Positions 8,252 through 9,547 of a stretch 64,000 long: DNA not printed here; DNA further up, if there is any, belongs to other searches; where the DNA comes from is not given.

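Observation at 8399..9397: Medium subunit carries the HcrB-type [4Fe-4S] insertion (C-x15-C-x7-C-x8-C)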

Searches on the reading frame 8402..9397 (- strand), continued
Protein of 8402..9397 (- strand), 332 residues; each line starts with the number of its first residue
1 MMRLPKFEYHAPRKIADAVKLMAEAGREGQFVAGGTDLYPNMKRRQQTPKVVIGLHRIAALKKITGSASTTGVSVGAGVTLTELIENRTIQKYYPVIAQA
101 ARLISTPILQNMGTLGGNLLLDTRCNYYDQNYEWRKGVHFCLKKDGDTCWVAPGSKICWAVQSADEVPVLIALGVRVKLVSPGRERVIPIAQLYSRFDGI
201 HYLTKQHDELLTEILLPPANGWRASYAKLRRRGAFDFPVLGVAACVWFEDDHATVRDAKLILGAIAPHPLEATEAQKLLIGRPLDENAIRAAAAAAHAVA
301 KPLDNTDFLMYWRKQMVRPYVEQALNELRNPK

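Call 44: search_protein_families(library=ncbifam, proteins=[L029:4280-5614:+, L029:9920-11665:+, L029:11665-13095:+, L029:13567-14688:+, L029:14756-15691:+, L029:15699-16703:+, L029:16741-18603:+, L029:18637-19371:+, L029:470-2893:-, L075:3183-3962:+], max_evalue=1e-10)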
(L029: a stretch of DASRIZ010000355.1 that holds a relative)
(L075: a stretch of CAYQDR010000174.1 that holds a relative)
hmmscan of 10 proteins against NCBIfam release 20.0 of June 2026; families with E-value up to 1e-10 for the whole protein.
L029:4280-5614:+ (445 aa): 6 families
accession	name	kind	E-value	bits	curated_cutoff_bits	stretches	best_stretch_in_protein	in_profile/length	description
NF041878.1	paak_haloarch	equivalog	1.5e-82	277.5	700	1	19-433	3-416/427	phenylacetate--CoA ligase PaaK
TIGR02155.1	PA_CoA_ligase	equivalog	2.3e-66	224.1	646.3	1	23-438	2-417/422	phenylacetate--CoA ligase PaaK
NF053551.1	FlxY_rubin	equivalog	1.8e-61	208.2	520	1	29-440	9-416/424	flexirubin biosynthesis putative acyl-CoA ligase FlxY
NF045666.1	DVU1553_fam_AMP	equivalog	3e-49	167.9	300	1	20-339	14-325/331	DVU_1553 family AMP-dependent CoA ligase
NF041217.1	BagE_FevW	exception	8.2e-37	127.2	800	1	23-442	9-405/424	bagremycin/ferroverdin synthetase BagE/FevW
TIGR03335.1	F390_ftsA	equivalog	1e-30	106.9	458.7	1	16-340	1-325/445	coenzyme F390 synthetase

L029:9920-11665:+ (582 aa): 1 family
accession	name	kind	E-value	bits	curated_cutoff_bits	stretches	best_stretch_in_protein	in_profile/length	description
TIGR03908.1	QH_alpha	equivalog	1.9e-154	515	274.35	1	48-580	2-510/510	quinohemoprotein amine dehydrogenase subunit alpha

L029:11665-13095:+ (477 aa): 40 families (the best 25 are shown)
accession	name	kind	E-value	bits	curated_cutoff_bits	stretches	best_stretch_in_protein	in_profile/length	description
TIGR03906.1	quino_hemo_SAM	equivalog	1.1e-176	588.1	453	1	8-475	2-465/467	quinohemoprotein amine dehydrogenase maturation protein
NF047865.1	rSAM_PapB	equivalog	2.9e-82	276.6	340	1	100-436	3-328/330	PapB family radical SAM/SPASM ranthipeptide maturase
TIGR03974.1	rSAM_six_Cys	equivalog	3.4e-80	270.1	425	1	10-447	2-439/451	thioether cross-link-forming SCIFF peptide maturase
TIGR04064.1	rSAM_nif11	equivalog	7.1e-75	252.5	518.7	1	76-469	69-445/459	nif11-like peptide radical SAM maturase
NF040492.1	not_ScfB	exception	1.9e-74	251.2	855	1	9-437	4-428/450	ScfB-related radical SAM/SPASM orphan maturase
TIGR04068.1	rSAM_ocin_clost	equivalog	2.8e-57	194.6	500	1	9-251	2-232/462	Cys-rich peptide radical SAM maturase CcpM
NF035951.1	rSAM_RumMC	equivalog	5.9e-38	130.8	720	1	98-253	110-261/510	RumMC family radical SAM sactipeptide maturase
NF038170.1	lachnocin_rSAM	equivalog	1.3e-34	119.8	550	1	100-254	76-226/440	lachnocin radical SAM maturase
TIGR04280.1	geopep_mat_rSAM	hypoth_equivalog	1.1e-33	116.9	400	1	101-254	85-233/428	geopeptide radical SAM maturase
NF041298.1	rSAM_mat_DynA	equivalog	1.7e-32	112.8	450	1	103-446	4-342/356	dynobactin maturation radical SAM/SPASM protein DynA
TIGR03942.1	sulfatase_rSAM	equivalog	5.7e-32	111.2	349.45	1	103-444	4-344/363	anaerobic sulfatase maturase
TIGR04115.1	rSAM_Cxxx_rpt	equivalog_domain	1.5e-31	110.1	350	1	100-427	2-326/359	radical SAM peptide maturase, CXXX-repeat target family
TIGR04148.1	GG_samocin_CFB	equivalog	3.4e-29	102.3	300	1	99-255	16-174/411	radical SAM peptide maturase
NF041707.1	rSAM_YhhB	equivalog_domain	5e-29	101.4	445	1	99-257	1-158/369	cyclophane-forming radical SAM/SPASM peptide maturase YhhB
TIGR03978.1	rSAM_paired_1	equivalog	5.6e-29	101.2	370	1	103-336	86-310/466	His-Xaa-Ser system radical SAM maturase HxsB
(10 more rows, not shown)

L029:13567-14688:+ (374 aa): 1 family
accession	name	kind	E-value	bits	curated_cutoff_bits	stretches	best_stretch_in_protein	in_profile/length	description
TIGR03907.1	QH_beta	equivalog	1.9e-23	83.1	223.2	1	40-364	6-326/338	quinohemoprotein amine dehydrogenase subunit beta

L029:14756-15691:+ (312 aa): 0 families

L029:15699-16703:+ (335 aa): 2 families
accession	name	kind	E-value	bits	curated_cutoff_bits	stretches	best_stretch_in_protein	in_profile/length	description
NF047963.1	quinone_UbiU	equivalog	8.8e-25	87.5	440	1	1-197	1-182/331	ubiquinone anaerobic biosynthesis protein UbiU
NF011996.0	PRK15452.1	equivalog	1.6e-18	66.7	534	1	4-191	8-178/449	prephenate-dependent tRNA uridine(34) hydroxylase TrhP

L029:16741-18603:+ (621 aa): 169 families (the best 25 are shown)
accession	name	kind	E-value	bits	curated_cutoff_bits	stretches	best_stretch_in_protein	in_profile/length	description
TIGR02204.1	MsbA_rel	hypoth_equivalog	1.9e-125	419.7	780.4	1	36-592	7-566/576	ABC transporter, permease/ATP-binding protein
TIGR02203.1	MsbA_lipidA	equivalog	3.6e-124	415.3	602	1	35-600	2-568/572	lipid A export permease/ATP-binding protein MsbA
NF052233.1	CphA_assoc_ABC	equivalog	8.2e-121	404.7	880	1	34-605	171-747/766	cyanophycin metabolism-associated ABC transporter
TIGR00958.1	3a01208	subfamily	7.4e-120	401.3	874.6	1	26-595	140-708/711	antigen peptide transporter 2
TIGR01846.1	type_I_sec_HlyB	subfamily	2.3e-113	379.9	725.55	1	29-598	121-689/694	type I secretion system permease/ATPase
NF045513.1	HepA_fam_ABC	equivalog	5.5e-112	375.2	725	1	67-591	71-599/610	heterocyst formation ABC transporter subunit HepA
TIGR03375.1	type_I_sec_LssB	subfamily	3.3e-105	352.9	693.1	1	7-588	107-689/696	type I secretion system permease/ATPase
NF008381.0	PRK11176.1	equivalog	1.3e-103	347.3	867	1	34-599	12-577/582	lipid A ABC transporter ATP-binding protein/permease MsbA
NF010178.0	PRK13657.1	equivalog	1.2e-102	344.3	733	1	35-597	7-566/588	glucan ABC transporter ATP-binding protein/ permease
TIGR03796.1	NHLM_micro_ABC1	equivalog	7.6e-100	335.1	853.3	1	47-596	154-707/710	NHLP family bacteriocin export ABC transporter peptidase/permease/ATPase subunit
TIGR01193.1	bacteriocin_ABC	subfamily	9.7e-93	311.9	523.85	1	48-591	157-699/708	peptide cleavage/export ABC transporter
TIGR03797.1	NHLM_micro_ABC2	equivalog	1.7e-89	301.1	709.4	1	47-597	136-681/686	NHLP bacteriocin export ABC transporter permease/ATPase subunit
TIGR02857.1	CydD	equivalog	2e-86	291.1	435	1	48-572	4-528/529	thiol reductant ABC exporter subunit CydD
TIGR02868.1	CydC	equivalog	1.3e-85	288.1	329.05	1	36-561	2-530/530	thiol reductant ABC exporter subunit CydC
NF008055.0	PRK10789.1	equivalog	3.2e-84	283.5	845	1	41-589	10-559/590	SmdA family multidrug ABC transporter permease/ATP-binding protein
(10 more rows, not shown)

L029:18637-19371:+ (245 aa): 2 families
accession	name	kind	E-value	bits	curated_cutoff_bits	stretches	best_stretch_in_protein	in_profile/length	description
NF049966.1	QH_SP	equivalog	2.6e-51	174.1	165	1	22-241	1-210/219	subtilisin-like serine protease QhpE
TIGR03921.1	T7SS_mycosin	equivalog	1.1e-16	60.9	278.75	1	17-181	11-196/353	type VII secretion-associated serine protease mycosin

L029:470-2893:- (808 aa): 2 families
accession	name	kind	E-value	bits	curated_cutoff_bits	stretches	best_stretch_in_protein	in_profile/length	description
TIGR03434.1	ADOP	subfamily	1.5e-288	959.3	622.3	1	2-808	2-803/803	ADOP family duplicated permease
NF007826.0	PRK10535.1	equivalog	3.7e-39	134.5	966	2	111-408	370-645/648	macrolide ABC transporter ATP-binding protein/permease MacB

L075:3183-3962:+ (260 aa): 2 families
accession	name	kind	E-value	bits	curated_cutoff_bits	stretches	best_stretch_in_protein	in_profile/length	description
TIGR02476.1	BluB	equivalog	3.4e-17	62.5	150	1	26-209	7-181/205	5,6-dimethylbenzimidazole synthase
NF003768.0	PRK05365.1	equivalog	6e-11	42.2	152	0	27-184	13-159/200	malonic semialdehyde reductase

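Call 75: search_protein_families(library=ncbifam, proteins=[L019:11822-12385:+, L032:4978-5640:+, L015:4131-4922:+, L025:8130-9278:+, L024:15501-16631:+, L024:18175-19359:+, L025:14022-14834:+], max_evalue=1e-8)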
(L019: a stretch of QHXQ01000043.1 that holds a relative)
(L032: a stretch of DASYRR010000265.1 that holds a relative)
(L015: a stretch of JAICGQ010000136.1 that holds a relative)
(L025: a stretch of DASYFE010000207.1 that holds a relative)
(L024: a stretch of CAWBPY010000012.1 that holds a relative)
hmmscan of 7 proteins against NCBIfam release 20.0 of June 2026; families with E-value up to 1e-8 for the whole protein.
L019:11822-12385:+ (188 aa): 0 families

L032:4978-5640:+ (221 aa): 8 families
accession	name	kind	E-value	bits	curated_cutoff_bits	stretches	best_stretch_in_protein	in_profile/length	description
NF045665.1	NTPtran_DVU1551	equivalog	9.9e-51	172.8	315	1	8-205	1-198/359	DVU_1551 family NTP transferase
TIGR03310.1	matur_MocA_YgfJ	equivalog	4e-41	141.1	186.45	1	10-194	2-186/188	molybdenum cofactor cytidylyltransferase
NF045782.1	NicBOxredNboR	equivalog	2e-20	73.4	260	1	4-193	5-202/206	nicotine blue oxidoreductase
TIGR03202.1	pucB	equivalog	3.7e-16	59.4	235.05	1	8-193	1-192/192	xanthine dehydrogenase accessory protein PucB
NF010935.0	PRK14355.1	equivalog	1.1e-12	47.3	718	1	7-125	3-122/459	bifunctional UDP-N-acetylglucosamine diphosphorylase/glucosamine-1-phosphate N-acetyltransferase GlmU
NF053639.1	Mfer334_fam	equivalog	2.6e-11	43.8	260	1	10-124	2-126/209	pseudomurein biosynthesis protein PmurB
NF010933.0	PRK14353.1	equivalog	1.1e-10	40.8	505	1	5-131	3-131/453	bifunctional UDP-N-acetylglucosamine diphosphorylase/glucosamine-1-phosphate N-acetyltransferase GlmU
TIGR01173.1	glmU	equivalog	5.8e-10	38.6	366.85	1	9-124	2-117/452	bifunctional UDP-N-acetylglucosamine diphosphorylase/glucosamine-1-phosphate N-acetyltransferase GlmU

L015:4131-4922:+ (264 aa): 68 families (the best 25 are shown)
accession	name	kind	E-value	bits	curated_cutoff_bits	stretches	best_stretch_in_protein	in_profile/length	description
NF006107.0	PRK08258.1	equivalog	4.2e-120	400.2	330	1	3-264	15-275/277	enoyl-CoA hydratase family protein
NF006699.0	PRK09245.1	subfamily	2e-62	210.9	354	1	6-263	3-263/266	crotonase/enoyl-CoA hydratase family protein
TIGR02280.1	PaaB1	equivalog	3.7e-57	193.8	345.15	1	13-263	6-253/256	2-(1,2-epoxy-1,2-dihydrophenyl)acetyl-CoA isomerase PaaG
NF004635.0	PRK05981.1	equivalog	4.3e-55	187.1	351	1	13-263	11-263/266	enoyl-CoA hydratase/isomerase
NF004857.0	PRK06210.1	equivalog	1.1e-54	185.7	341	1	3-263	6-272/275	enoyl-CoA hydratase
NF006109.0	PRK08260.1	subfamily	1.7e-54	185.1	320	1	13-263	11-275/296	enoyl-CoA hydratase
NF004475.0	PRK05809.1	subfamily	2.3e-53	181.3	394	1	11-263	9-257/260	short-chain-enoyl-CoA hydratase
NF005802.0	PRK07657.1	equivalog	1.7e-52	178.5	363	1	7-263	5-257/260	enoyl-CoA hydratase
NF006008.0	PRK08139.1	equivalog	1.3e-51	175.7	313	1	4-263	9-263/266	enoyl-CoA hydratase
NF046063.1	oxepin_alt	equivalog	8.2e-51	172.9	300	1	10-262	4-254/254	oxepin-CoA hydrolase, alternative type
NF004519.0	PRK05864.1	equivalog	1.8e-49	168.6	337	1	8-263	12-272/276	enoyl-CoA hydratase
NF004781.0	PRK06127.1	subfamily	2.4e-49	168.4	291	1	6-263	11-266/269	enoyl-CoA hydratase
NF051848.1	EnCoAHydtEchA19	equivalog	4.1e-49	167.5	400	1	14-263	8-255/258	enoyl-CoA hydratase EchA19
NF006007.0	PRK08138.1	subfamily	8.4e-49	166.3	355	1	6-263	8-258/261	enoyl-CoA hydratase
NF004634.0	PRK05980.1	equivalog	2.5e-48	164.8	375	1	10-263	7-260/263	crotonase/enoyl-CoA hydratase family protein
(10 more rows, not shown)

L025:8130-9278:+ (383 aa): 20 families
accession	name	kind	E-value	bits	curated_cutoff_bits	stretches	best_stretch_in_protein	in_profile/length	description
NF042972.1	AcrlCoAredClosAcrC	equivalog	3.8e-85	285.9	640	1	11-380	5-378/378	acryloyl-CoA reductase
NF043006.1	CyhCrbnylCoADH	equivalog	1.4e-77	261.3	650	1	14-382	7-379/380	cyclohexane-1-carbonyl-CoA dehydrogenase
NF058590.1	AcCoDHFadEBacil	equivalog_domain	5.3e-71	239.9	600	1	11-381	21-413/586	acyl-CoA dehydrogenase FadE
NF045552.1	GlutCoADH_Des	equivalog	5.5e-66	223.3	470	1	13-376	7-377/387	glutaryl-CoA dehydrogenase Acd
NF053553.1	prodigi_MBC_PigA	equivalog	4.9e-59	200.3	500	1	16-378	10-379/381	prodigiosin MBC biosynthesis dehydrogenase PigA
NF042439.1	SulpropCoADesulf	equivalog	2.8e-58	197.5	600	1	22-380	4-372/379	3-sulfinopropanoyl-CoA desulfinase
NF045652.1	ProlPCPDhRedW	equivalog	9.3e-57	192.5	650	1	14-377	3-372/376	L-prolyl-[peptidyl-carrier protein] dehydrogenase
NF008997.0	PRK12341.1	equivalog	1.2e-56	192.4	537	1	14-381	8-379/382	acyl-CoA dehydrogenase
TIGR03207.1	cyc_hxne_CoA_dh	equivalog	4e-56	190.3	575.35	1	13-376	3-369/372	cyclohexanecarboxyl-CoA dehydrogenase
NF002885.1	PRK03354.1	equivalog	1.9e-52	178.6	540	1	47-380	42-375/378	crotonobetainyl-CoA dehydrogenase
NF052270.1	Staph_DH_FadE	equivalog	1.6e-44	152.3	600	1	82-378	100-393/400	acyl-CoA dehydrogenase FadE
NF049984.1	Rv1679_FadE16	equivalog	2e-27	96.4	600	1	76-367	62-354/371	Rv1679 family acyl-CoA dehydrogenase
TIGR03203.1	pimD_small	equivalog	7.4e-24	84.5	652.7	1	101-353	99-351/378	pimeloyl-CoA dehydrogenase small subunit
NF037942.1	ac_ACP_DH_MbtN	equivalog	2.9e-22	78.9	700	1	29-375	16-363/376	mycobactin biosynthesis acyl-ACP dehydrogenase MbtN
TIGR03204.1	pimC_large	equivalog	6.5e-21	74.7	623.85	1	74-312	76-310/395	pimeloyl-CoA dehydrogenase large subunit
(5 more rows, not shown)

L024:15501-16631:+ (377 aa): 15 families
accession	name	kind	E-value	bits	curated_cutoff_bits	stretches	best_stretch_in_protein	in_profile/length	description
NF006101.0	PRK08255.1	equivalog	2.7e-144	482.1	1078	1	1-371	1-381/768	bifunctional salicylyl-CoA 5-hydroxylase/oxidoreductase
NF053547.1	violacein_VioD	equivalog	1.9e-82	277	620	1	2-350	1-351/372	flavin-dependent violacein biosynthesis monooxygenase VioD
NF005313.0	PRK06847.1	subfamily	6.9e-28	97.7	372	1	2-313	6-335/375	hypothetical protein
NF005243.0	PRK06753.1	equivalog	1.9e-21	76.4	365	2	1-146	1-157/374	hypothetical protein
NF005566.0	PRK07236.1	subfamily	1.3e-17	63.8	333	0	1-154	7-167/386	hypothetical protein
NF005720.0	PRK07538.1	subfamily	1e-13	51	400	1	111-317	137-356/418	hypothetical protein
NF033623.1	urate_HpxO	equivalog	5.6e-13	48.6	500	0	257-315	273-332/381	FAD-dependent urate hydroxylase HpxO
NF005761.0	PRK07588.1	equivalog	1.1e-10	41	454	1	127-332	144-352/392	FAD-binding domain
NF053548.1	violacein_VioC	equivalog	1.7e-10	40.6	760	0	257-360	296-391/429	NADP-dependent violacein biosynthesis oxygenase VioC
NF004833.1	PRK06185.1-1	subfamily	1.4e-09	37.3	488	0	129-294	154-315/403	FAD-dependent oxidoreductase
TIGR01988.1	Ubi-OHases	subfamily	1.5e-09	37.2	224.65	0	215-333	234-357/387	ubiquinone biosynthesis hydroxylase, UbiH/UbiF/VisC/COQ6 family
TIGR01984.1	UbiH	equivalog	3.4e-09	36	392.2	0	127-312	148-331/382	2-octaprenyl-6-methoxyphenyl hydroxylase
NF006021.0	PRK08163.1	equivalog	4.4e-09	35.8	459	0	76-313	105-341/398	3-hydroxybenzoate 6-monooxygenase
NF005452.0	PRK07045.1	equivalog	4.6e-09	35.7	397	0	257-316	282-345/388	putative monooxygenase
TIGR03219.1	salicylate_mono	equivalog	5.2e-09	35.2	446.35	0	259-359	299-403/414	salicylate 1-monooxygenase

L024:18175-19359:+ (395 aa): 12 families
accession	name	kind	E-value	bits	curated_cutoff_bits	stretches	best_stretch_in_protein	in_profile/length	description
TIGR01814.1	kynureninase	equivalog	1e-46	159.6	246.4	1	2-378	7-397/400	kynureninase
TIGR01979.1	sufS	subfamily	8.4e-30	103.9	475.1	1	8-333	3-338/403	SufS family cysteine desulfurase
TIGR01977.1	am_tr_V_EF2568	hypoth_equivalog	3.5e-22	78.9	377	1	68-335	54-315/376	cysteine desulfurase family protein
TIGR01976.1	am_tr_V_VC1184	hypoth_equivalog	3.3e-14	53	352.35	1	66-255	69-259/401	cysteine desulfurase-like protein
NF006791.0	PRK09295.1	equivalog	1.3e-13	50.8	661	1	102-317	114-328/406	cysteine desulfurase SufS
TIGR03402.1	FeS_nifS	equivalog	1.6e-12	46.9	530.75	1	66-232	50-215/379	cysteine desulfurase NifS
NF041166.1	f2_encap_cargo1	exception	2e-11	43.7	800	1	105-294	339-525/623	family 2A encapsulin nanocompartment cargo protein cysteine desulfurase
TIGR04343.1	egtE_PLP_lyase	equivalog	2.2e-11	43.1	400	1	67-245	63-234/370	ergothioneine biosynthesis PLP-dependent enzyme EgtE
NF040779.1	Sec_lyase_SclA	exception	3.3e-11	42.7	525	1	73-345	59-327/378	selenocysteine lyase SclA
NF010611.0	PRK14012.1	equivalog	2.9e-10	39.7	548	1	65-241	58-234/406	IscS subfamily cysteine desulfurase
TIGR02006.1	IscS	equivalog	1.3e-09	37.6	643.2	1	65-241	54-230/402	IscS subfamily cysteine desulfurase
NF008126.0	PRK10874.1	equivalog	5.2e-09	35.7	607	1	6-315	7-321/401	cysteine desulfurase CsdA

L025:14022-14834:+ (271 aa): 1 family
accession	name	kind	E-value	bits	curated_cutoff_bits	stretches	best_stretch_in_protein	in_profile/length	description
TIGR03036.1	trp_2_3_diox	equivalog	2.5e-72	243.4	390.7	1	11-258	6-264/264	tryptophan 2,3-dioxygenase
